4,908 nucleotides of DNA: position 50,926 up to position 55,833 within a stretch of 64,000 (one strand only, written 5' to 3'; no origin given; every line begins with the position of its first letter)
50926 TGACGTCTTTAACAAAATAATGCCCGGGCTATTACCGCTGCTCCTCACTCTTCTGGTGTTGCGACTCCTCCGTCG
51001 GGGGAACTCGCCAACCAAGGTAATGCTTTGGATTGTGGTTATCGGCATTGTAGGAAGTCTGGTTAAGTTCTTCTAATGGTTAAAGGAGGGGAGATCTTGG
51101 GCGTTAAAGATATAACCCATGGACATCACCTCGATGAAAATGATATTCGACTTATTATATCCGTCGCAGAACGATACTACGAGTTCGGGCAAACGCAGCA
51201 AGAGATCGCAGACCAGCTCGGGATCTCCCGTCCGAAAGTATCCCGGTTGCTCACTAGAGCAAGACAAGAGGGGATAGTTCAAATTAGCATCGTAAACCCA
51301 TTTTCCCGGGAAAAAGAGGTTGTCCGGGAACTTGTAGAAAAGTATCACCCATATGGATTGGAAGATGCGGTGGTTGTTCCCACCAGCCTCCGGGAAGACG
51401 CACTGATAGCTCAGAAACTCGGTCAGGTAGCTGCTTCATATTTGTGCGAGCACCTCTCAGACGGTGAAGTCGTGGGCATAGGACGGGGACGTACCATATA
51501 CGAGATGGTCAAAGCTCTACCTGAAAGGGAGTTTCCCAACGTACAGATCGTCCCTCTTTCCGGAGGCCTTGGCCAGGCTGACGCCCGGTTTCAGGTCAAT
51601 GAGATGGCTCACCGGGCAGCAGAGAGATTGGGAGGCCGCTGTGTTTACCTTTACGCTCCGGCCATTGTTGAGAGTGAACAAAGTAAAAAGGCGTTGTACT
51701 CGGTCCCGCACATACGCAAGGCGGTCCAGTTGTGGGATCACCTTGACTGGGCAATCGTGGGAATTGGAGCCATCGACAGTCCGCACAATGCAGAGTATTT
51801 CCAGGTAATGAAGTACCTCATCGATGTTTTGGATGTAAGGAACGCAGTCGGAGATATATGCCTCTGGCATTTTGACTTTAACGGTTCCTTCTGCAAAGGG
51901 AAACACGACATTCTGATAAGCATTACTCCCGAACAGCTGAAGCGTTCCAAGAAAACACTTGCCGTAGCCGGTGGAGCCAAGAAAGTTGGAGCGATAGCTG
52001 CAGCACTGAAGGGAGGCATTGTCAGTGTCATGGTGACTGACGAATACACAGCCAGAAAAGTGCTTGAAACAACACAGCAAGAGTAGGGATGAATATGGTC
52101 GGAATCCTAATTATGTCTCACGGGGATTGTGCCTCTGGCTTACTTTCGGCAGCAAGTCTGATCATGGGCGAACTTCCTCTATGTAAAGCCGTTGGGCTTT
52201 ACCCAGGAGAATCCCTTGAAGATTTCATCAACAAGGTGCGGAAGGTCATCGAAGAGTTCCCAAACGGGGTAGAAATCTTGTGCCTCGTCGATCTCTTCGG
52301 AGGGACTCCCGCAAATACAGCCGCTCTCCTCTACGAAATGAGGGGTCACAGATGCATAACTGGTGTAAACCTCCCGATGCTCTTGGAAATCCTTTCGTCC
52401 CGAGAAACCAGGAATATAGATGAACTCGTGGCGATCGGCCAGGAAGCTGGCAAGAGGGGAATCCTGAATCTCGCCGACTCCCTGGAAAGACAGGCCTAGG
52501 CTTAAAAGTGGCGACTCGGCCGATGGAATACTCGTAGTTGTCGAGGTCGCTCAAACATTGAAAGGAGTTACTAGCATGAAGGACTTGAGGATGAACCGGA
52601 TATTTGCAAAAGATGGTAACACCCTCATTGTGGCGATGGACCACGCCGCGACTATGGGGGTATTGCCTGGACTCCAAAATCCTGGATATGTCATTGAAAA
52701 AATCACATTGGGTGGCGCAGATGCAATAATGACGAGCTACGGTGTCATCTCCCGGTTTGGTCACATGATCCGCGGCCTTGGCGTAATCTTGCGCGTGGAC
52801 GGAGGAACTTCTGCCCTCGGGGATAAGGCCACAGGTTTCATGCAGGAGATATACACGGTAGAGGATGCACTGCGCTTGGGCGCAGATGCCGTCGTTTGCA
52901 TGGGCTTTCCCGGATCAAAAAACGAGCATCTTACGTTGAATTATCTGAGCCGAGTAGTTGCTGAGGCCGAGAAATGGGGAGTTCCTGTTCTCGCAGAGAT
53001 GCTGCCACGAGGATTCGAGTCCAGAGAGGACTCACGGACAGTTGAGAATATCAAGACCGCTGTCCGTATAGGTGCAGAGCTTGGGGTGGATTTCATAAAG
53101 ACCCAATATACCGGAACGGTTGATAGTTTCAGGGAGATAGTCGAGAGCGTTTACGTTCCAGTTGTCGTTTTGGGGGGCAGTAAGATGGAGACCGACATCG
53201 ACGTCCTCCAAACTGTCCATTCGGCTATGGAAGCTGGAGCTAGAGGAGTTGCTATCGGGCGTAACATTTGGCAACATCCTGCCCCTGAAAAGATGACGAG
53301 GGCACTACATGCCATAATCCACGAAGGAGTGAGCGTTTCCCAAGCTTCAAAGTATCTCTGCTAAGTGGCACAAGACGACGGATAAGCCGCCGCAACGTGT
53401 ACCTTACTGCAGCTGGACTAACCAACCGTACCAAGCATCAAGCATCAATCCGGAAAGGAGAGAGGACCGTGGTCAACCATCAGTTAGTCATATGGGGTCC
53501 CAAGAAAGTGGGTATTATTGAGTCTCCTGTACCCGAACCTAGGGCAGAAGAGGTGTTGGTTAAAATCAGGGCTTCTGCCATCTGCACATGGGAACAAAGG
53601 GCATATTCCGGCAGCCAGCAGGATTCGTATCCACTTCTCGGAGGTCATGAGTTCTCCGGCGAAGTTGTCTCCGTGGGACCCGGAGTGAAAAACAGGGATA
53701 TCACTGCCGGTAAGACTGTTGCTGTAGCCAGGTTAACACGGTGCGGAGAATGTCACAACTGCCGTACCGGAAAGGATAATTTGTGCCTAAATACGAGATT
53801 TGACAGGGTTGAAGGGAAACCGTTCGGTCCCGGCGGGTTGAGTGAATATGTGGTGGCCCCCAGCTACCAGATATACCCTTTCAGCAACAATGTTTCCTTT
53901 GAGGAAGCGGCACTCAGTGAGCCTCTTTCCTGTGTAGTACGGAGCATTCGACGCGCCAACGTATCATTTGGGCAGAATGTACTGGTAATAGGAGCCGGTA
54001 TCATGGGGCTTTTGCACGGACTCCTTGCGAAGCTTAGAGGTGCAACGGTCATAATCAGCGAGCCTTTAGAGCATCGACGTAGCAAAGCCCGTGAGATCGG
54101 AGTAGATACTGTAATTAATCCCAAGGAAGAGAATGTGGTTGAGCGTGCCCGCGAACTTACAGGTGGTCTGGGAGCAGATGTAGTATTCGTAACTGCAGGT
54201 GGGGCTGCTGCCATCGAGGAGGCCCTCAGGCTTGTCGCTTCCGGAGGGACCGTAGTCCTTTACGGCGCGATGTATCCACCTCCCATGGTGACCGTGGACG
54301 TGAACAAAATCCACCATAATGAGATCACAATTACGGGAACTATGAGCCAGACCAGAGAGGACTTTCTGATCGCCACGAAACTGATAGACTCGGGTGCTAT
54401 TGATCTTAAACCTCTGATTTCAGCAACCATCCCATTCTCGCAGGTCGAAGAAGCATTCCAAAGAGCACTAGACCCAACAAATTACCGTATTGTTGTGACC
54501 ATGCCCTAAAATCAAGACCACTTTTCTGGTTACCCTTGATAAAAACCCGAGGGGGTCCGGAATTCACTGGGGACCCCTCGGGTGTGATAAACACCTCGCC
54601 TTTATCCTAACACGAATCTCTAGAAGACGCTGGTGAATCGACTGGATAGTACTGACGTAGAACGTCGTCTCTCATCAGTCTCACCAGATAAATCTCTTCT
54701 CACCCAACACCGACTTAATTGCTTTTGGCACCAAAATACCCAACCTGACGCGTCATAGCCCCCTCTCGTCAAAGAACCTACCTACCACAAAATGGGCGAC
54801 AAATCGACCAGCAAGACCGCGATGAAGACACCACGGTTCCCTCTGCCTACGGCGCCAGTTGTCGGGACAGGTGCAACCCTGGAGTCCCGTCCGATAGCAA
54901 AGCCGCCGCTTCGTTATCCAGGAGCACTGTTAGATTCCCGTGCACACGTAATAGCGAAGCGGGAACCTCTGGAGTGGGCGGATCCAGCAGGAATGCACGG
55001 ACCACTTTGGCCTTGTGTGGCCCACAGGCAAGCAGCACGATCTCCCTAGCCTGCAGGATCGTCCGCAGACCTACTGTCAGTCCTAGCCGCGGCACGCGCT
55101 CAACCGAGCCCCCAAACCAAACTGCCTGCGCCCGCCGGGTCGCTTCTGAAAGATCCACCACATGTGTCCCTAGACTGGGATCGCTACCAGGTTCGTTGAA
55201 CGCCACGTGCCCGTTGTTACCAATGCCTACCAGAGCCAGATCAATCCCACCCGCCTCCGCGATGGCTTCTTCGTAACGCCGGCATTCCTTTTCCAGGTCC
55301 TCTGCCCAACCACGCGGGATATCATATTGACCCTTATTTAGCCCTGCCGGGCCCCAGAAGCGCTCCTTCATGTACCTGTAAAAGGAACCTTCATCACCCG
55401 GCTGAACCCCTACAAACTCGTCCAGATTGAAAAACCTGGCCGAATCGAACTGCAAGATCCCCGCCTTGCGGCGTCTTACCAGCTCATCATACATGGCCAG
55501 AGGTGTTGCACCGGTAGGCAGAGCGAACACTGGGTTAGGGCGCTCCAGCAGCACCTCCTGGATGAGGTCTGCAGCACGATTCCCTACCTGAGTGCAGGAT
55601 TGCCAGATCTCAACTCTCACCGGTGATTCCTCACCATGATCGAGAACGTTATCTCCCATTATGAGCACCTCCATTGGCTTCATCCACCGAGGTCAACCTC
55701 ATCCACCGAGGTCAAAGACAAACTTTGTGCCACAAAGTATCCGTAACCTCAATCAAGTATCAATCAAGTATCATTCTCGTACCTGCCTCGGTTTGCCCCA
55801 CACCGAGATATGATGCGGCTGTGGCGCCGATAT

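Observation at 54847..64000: Complete php/yhf-type orphan operon in a spore-former, extended by an amidase-signature protein and a NagB-like deaminase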

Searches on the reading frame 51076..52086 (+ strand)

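Call 10: search_protein_families(library=pfam, proteins=[window:51076-52086:+], max_evalue=0.001)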
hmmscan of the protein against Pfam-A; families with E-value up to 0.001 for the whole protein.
window:51076-52086:+ (336 aa): 11 families
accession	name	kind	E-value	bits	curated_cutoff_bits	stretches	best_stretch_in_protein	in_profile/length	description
PF04198.19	Sugar-bind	-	2.9e-59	200.8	27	1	93-331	17-257/257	Putative sugar-binding domain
PF13545.12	HTH_Crp_2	-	2.4e-07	31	27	1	37-69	21-53/70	Crp-like helix-turn-helix domain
PF13384.12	HTH_23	-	1.1e-06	28.7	24.6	1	28-67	8-46/50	Homeodomain-like domain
PF08281.18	Sigma70_r4_2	-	1.6e-06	28.1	25.7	1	34-64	22-52/54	Sigma-70, region 4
PF04545.22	Sigma70_r4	-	3.5e-06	26.9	24.1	1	33-64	15-46/50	Sigma-70, region 4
PF13412.12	HTH_24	-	3.6e-06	26.9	21.9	1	38-69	17-48/48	Winged helix-turn-helix DNA-binding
PF24034.1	DUF7343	-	5.2e-05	23.4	27.6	1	40-69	20-49/62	Domain of unknown function (DUF7343)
PF12802.13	MarR_2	-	6.6e-05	23.4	27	1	38-69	19-51/61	MarR family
PF00325.26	Crp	-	0.00017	21.7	21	1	40-67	4-31/32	Bacterial regulatory proteins, crp family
PF13730.12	HTH_36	-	0.00027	21.1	25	1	18-68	2-55/55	Helix-turn-helix domain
PF13551.12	HTH_29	-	0.00032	21.2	28.1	0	38-68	11-42/64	Winged helix-turn helix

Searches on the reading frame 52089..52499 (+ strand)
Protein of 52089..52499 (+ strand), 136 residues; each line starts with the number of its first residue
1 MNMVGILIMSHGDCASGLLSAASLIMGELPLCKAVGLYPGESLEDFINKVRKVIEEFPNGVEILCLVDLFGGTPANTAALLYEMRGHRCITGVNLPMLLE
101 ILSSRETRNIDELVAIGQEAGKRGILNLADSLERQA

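Call 10: search_protein_families(library=pfam, proteins=[window:52089-52499:+], max_evalue=0.001)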
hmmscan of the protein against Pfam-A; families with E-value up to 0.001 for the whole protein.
window:52089-52499:+ (136 aa): 1 family
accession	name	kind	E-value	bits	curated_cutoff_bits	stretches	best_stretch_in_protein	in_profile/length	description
PF03610.21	EIIA-man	-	5.7e-26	91.4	21.4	1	5-115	1-113/116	PTS system fructose IIA component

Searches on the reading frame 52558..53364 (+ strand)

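Call 10: search_protein_families(library=pfam, proteins=[window:52558-53364:+], max_evalue=0.001)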
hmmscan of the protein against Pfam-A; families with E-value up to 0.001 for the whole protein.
window:52558-53364:+ (268 aa): 3 families
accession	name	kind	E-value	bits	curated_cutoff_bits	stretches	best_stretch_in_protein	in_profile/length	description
PF01791.15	DeoC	-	2.2e-42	145.7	23.8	1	22-240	1-229/229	DeoC/LacD family aldolase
PF22649.2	Cgl0159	-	2.5e-05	24.1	27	1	121-249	115-246/251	Cgl0159-like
PF05225.22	HTH_psq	-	0.00042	20.4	20.4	1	243-265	2-24/45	helix-turn-helix, Psq domain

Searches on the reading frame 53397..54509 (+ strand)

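Call 10: search_protein_families(library=pfam, proteins=[window:53397-54509:+], max_evalue=0.001)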
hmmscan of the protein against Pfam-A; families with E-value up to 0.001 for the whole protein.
window:53397-54509:+ (370 aa): 4 families
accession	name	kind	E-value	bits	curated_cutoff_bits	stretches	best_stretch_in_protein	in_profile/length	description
PF00107.32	ADH_zinc_N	-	6.5e-28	97.7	31.8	1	204-330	3-127/129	Zinc-binding dehydrogenase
PF08240.17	ADH_N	-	8.5e-23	81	23.5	1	50-162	2-102/104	Alcohol dehydrogenase GroES-like domain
PF13602.12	ADH_zinc_N_2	-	1.2e-11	46.1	27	1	235-356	2-122/134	Zinc-binding dehydrogenase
PF16912.11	Glu_dehyd_C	-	1.3e-08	35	34.9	1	172-357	5-201/211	Glucose dehydrogenase C-terminus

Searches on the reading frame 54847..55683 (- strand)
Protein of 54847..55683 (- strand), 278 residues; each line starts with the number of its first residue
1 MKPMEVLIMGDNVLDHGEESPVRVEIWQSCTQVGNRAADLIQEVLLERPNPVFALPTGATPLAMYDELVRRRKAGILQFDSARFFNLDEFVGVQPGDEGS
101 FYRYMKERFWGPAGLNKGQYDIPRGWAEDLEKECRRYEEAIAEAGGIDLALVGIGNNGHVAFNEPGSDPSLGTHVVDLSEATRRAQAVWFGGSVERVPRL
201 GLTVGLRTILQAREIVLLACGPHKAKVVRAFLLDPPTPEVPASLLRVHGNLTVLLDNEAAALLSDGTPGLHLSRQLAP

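Call 5: search_protein_families(library=pfam, proteins=[window:54847-55683:-], max_evalue=0.01)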
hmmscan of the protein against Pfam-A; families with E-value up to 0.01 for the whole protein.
window:54847-55683:- (278 aa): 1 family
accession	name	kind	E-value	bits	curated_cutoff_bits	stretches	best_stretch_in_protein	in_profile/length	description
PF01182.26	Glucosamine_iso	-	2.7e-20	73.6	27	1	30-250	7-222/225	Glucosamine-6-phosphate isomerases/6-phosphogluconolactonase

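Call 6: search_protein_families(library=ncbifam, proteins=[window:54847-55683:-], max_evalue=0.01)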
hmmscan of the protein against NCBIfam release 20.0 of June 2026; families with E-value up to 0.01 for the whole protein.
window:54847-55683:- (278 aa): 8 families
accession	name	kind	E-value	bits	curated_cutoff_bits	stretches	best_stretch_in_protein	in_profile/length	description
NF001684.0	PRK00443.1-4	subfamily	2.9e-68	230.2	326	1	24-263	3-241/260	glucosamine-6-phosphate deaminase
TIGR00502.1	nagB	equivalog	1.2e-64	218.2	236.9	1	26-264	5-248/259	glucosamine-6-phosphate deaminase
NF002557.0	PRK02122.1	subfamily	5.7e-58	196.5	384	1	29-263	40-275/653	glucosamine-6-phosphate deaminase-like protein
NF001682.0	PRK00443.1-1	equivalog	1.1e-44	152.8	528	1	34-266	13-237/262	glucosamine-6-phosphate deaminase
NF007291.0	PRK09762.1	equivalog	3.8e-44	151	271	1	23-257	5-235/236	galactosamine-6-phosphate isomerase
NF001685.0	PRK00443.1-5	equivalog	1.8e-40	138.9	513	1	47-233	32-217/266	glucosamine-6-phosphate deaminase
NF009022.0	PRK12358.1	equivalog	2.5e-30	105.8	247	1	37-264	16-238/239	glucosamine-6-phosphate deaminase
TIGR01198.1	pgl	equivalog_domain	4.9e-14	52.4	124.45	1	31-261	10-232/234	6-phosphogluconolactonase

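Call 94: search_protein_families(library=ncbifam, proteins=[window:54847-55659:-], max_evalue=1e-20)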
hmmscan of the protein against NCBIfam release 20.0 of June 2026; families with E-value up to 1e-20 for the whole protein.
window:54847-55659:- (270 aa): 7 families
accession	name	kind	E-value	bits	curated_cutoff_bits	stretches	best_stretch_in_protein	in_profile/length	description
NF001684.0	PRK00443.1-4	subfamily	2.6e-68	230.4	326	1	16-255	3-241/260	glucosamine-6-phosphate deaminase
TIGR00502.1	nagB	equivalog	1.1e-64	218.3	236.9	1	18-256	5-248/259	glucosamine-6-phosphate deaminase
NF002557.0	PRK02122.1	subfamily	5.2e-58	196.6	384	1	21-255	40-275/653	glucosamine-6-phosphate deaminase-like protein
NF001682.0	PRK00443.1-1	equivalog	1e-44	152.9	528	1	26-258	13-237/262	glucosamine-6-phosphate deaminase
NF007291.0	PRK09762.1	equivalog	3.5e-44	151.2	271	1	15-249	5-235/236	galactosamine-6-phosphate isomerase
NF001685.0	PRK00443.1-5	equivalog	1.7e-40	139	513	1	39-225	32-217/266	glucosamine-6-phosphate deaminase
NF009022.0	PRK12358.1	equivalog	2.2e-30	105.9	247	1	29-256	16-238/239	glucosamine-6-phosphate deaminase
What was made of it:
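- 54847..55659 (-): nagB-like glucosamine-6-P deaminase/isomerase of 270 aa. It is the last gene of the unit. TIGR00502 218.3 bits (cut-off 236.9) and NF001684 230 bits (calls 6, 94).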
